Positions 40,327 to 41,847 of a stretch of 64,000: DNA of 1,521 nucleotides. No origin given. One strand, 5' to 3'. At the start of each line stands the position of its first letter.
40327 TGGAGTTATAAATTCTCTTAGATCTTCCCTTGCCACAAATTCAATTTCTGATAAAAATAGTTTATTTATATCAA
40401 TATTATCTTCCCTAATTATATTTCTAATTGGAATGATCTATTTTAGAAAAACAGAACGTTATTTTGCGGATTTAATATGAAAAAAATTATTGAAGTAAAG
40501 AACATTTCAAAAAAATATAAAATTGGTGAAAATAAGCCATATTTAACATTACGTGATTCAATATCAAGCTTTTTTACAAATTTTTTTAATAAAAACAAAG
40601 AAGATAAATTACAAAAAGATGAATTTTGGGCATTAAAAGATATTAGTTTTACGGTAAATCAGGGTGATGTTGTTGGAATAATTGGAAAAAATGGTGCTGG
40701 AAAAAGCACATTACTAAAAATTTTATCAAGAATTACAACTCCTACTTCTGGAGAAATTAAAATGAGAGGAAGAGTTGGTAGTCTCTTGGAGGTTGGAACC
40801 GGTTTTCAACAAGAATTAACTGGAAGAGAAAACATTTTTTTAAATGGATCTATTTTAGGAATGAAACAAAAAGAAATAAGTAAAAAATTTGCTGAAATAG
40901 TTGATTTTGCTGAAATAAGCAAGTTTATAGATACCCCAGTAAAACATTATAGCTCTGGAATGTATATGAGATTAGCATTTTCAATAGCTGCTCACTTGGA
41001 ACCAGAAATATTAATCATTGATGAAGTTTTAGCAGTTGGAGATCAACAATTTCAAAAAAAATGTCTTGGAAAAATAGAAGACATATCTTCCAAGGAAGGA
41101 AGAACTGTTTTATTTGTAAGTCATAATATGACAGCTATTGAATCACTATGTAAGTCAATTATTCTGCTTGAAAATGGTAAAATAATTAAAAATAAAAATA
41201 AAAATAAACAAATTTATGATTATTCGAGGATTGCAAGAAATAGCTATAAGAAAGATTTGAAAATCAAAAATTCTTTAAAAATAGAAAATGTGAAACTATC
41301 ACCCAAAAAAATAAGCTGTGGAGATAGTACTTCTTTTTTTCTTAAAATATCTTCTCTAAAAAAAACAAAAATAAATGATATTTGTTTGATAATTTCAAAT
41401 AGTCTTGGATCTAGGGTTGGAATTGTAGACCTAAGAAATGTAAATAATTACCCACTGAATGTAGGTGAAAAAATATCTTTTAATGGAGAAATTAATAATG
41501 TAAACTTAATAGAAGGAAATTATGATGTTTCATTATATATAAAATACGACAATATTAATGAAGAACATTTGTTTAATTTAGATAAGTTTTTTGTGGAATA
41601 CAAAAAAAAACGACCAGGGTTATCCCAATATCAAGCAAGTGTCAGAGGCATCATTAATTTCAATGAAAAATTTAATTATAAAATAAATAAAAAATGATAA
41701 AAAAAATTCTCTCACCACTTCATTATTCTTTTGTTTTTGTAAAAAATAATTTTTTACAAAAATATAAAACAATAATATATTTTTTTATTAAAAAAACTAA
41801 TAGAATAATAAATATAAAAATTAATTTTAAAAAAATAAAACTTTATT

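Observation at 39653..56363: About 17-kb extra-AT-rich island inside the locus: a likely swappable ABC-exported glycan cassette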

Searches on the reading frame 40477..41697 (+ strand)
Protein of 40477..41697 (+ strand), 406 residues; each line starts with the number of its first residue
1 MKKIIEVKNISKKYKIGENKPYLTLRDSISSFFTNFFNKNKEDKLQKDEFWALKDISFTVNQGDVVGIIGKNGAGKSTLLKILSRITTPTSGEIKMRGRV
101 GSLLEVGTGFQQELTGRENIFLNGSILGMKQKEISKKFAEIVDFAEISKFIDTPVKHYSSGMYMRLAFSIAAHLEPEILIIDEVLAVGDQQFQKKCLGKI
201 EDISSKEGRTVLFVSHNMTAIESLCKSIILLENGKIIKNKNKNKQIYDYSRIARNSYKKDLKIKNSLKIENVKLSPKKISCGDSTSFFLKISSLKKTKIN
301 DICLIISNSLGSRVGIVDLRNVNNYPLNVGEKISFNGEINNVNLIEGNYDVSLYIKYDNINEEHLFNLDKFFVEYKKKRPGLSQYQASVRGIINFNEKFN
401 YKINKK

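Call 4: search_protein_families(library=pfam, proteins=[window:40477-41697:+], max_evalue=0.01)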
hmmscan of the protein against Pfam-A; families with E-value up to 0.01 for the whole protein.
window:40477-41697:+ (406 aa): 3 families
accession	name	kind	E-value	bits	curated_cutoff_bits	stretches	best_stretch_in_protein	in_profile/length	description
PF00005.33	ABC_tran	-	5.2e-24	85.8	25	1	53-184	1-135/137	ABC transporter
PF13304.12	AAA_21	-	0.00017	22.2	27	1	66-88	2-24/304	AAA domain, putative AbiEii toxin, Type IV TA system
PF13555.12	AAA_29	-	0.00095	19.3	27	1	58-91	17-50/61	P-loop containing region of AAA domain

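Call 26: search_protein_families(library=ncbifam, proteins=[window:40477-41697:+], max_evalue=0.001)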
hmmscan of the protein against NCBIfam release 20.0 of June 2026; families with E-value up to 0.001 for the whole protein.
window:40477-41697:+ (406 aa): 182 families (the best 25 are shown)
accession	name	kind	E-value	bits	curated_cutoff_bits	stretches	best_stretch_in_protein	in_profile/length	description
NF010065.0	PRK13545.1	equivalog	1.2e-58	199.1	538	1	5-271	5-256/549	teichoic acids export protein ATP-binding subunit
NF010066.0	PRK13546.1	equivalog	9.5e-55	185.8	320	1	4-262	4-246/264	teichoic acids export ABC transporter ATP-binding subunit TagH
NF050108.1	galactan_ABC_ATP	equivalog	4.4e-51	173.4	400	1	51-249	43-240/244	galactan export ABC transporter ATP-binding subunit Wzt/RfbE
TIGR01188.1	drrA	subfamily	6.5e-38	130.7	312.45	1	48-276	4-245/302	daunorubicin resistance ABC transporter, ATP-binding protein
TIGR04521.1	ECF_ATPase_2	equivalog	1.9e-31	109.2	330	1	49-277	17-266/279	energy-coupling factor transporter ATPase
TIGR04520.1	ECF_ATPase_1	equivalog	9.2e-28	97.4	315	2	127-272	106-252/269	energy-coupling factor transporter ATPase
NF010059.0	PRK13536.1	equivalog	2.4e-26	92.3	549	1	52-242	58-258/342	nodulation factor ABC transporter ATP-binding protein NodI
TIGR03740.1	galliderm_ABC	subfamily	3.7e-26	92.2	309.75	1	51-244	14-210/223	lantibiotic protection ABC transporter ATP-binding subunit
NF010060.0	PRK13537.1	equivalog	1.5e-25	89.8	521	1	49-242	27-230/314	nodulation factor ABC transporter ATP-binding protein NodI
TIGR02769.1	nickel_nikE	equivalog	2e-25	89.8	332.55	2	129-247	121-240/265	nickel import ATP-binding protein NikE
TIGR01288.1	nodI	equivalog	5.3e-25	88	424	1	53-240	20-217/303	nodulation factor ABC transporter ATP-binding protein NodI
TIGR00968.1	3a0106s01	subfamily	8.8e-25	87.6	342.75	1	48-248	11-220/237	sulfate ABC transporter ATP-binding protein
NF040933.2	ABC_arch_GlcV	equivalog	2.2e-24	86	450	1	44-249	13-232/357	glucose ABC transporter ATP-binding protein GlcV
NF047568.1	PSM_export_PmtC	equivalog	7.5e-24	84.7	375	1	51-260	14-225/290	phenol-soluble modulin export ABC transporter ATP-binding protein PmtC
TIGR02315.1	ABC_phnC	equivalog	1.2e-23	83.8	266.1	2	49-98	14-63/243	phosphonate ABC transporter ATP-binding protein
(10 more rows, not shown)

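Call 34: search_solved_structures(query=window:40477-41697:+, max_evalue=0.001, show_alignments=1)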
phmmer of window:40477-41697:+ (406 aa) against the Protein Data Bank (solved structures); distinct sequences matched with E-value up to 0.001: 510 (the best 60 are shown).
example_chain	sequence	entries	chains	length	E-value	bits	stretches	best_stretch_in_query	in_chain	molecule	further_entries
6amx_A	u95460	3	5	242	4.9e-63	216.9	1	47-242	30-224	ABC transporter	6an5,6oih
6m96_A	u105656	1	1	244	1.3e-62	215.5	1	47-242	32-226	ABC transporter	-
8dku_A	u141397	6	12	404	1.7e-62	215.1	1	47-249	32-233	ABC transporter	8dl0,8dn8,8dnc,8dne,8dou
7k2t_A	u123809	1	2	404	4.4e-62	213.7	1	47-249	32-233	ABC transporter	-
6jbh_A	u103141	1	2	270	1.6e-54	188.8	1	48-238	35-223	TarH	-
7dd0_A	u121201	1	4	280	2.1e-53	185.2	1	47-253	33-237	Teichoic acids export ATP-binding protein TagH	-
9cfl_B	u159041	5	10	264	3.3e-46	161.5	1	45-263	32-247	Teichoic acids export ATP-binding protein TagH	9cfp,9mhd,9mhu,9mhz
9qhw_C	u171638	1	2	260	1e-41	146.7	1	51-236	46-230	ABC transporter ATP-binding protein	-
9qfx_C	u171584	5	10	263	1e-41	146.7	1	51-236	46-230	ABC transporter ATP-binding protein | Probable o-antigen/lipopolysaccharide transport ATP-binding protein ABC transporter RfbE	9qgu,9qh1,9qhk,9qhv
9qhx_C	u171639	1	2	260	2.6e-41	145.4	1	51-236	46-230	ABC transporter ATP-binding protein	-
9qhj_C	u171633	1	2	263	2.7e-41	145.3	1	51-236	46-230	Probable o-antigen/lipopolysaccharide transport ATP-binding protein ABC transporter RfbE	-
8tsi_A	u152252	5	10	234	1.1e-31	113.7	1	53-245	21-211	ABC transporter ATP-binding protein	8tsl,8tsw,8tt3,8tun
8tsh_A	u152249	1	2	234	2.9e-31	112.3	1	53-245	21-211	ABC transporter ATP-binding protein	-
4yer_A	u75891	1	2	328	6.2e-26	94.8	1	48-238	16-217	ABC transporter ATP-binding protein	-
7lkp_A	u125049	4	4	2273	3.8e-24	88.9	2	58-234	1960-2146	Retinal-specific phospholipid-transporting ATPase ABCA4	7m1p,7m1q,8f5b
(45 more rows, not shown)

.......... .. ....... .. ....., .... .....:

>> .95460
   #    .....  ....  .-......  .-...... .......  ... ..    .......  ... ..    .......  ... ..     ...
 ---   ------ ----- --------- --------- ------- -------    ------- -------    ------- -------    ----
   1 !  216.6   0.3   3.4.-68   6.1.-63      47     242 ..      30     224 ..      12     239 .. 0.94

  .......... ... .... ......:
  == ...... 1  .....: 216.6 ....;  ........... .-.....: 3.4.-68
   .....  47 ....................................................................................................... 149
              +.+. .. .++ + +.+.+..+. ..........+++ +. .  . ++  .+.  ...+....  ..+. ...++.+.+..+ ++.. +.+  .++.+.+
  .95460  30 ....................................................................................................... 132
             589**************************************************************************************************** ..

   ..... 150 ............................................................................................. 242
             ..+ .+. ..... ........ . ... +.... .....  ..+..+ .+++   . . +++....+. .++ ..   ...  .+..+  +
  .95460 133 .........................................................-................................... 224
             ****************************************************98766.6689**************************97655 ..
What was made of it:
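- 40477..41697 (+): Wzt: an ATPase domain (aa 1-~249) plus a cassette-specific C-terminal carbohydrate-binding-type domain (aa ~270-406). The NBD matches the A. aeolicus Wzt structure 6AMX (same sequence in entries 6AN5 and 6OIH) at 4.9e-63 and full-length Wzt 7K2T at 4.4e-62 (call 34).
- On ABC-transporter-dependent glycan pathway with Wzt carbohydrate-binding domain: PDB Wzt at 5e-63 (call 34).
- Closest known: ABC-transporter-dependent O-antigen systems with capped-chain recognition. Same: A Wzm permease and a Wzt ATPase are present, and the Wzt NBD is homologous to A. aeolicus Wzt at E 5e-63 (call 34).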
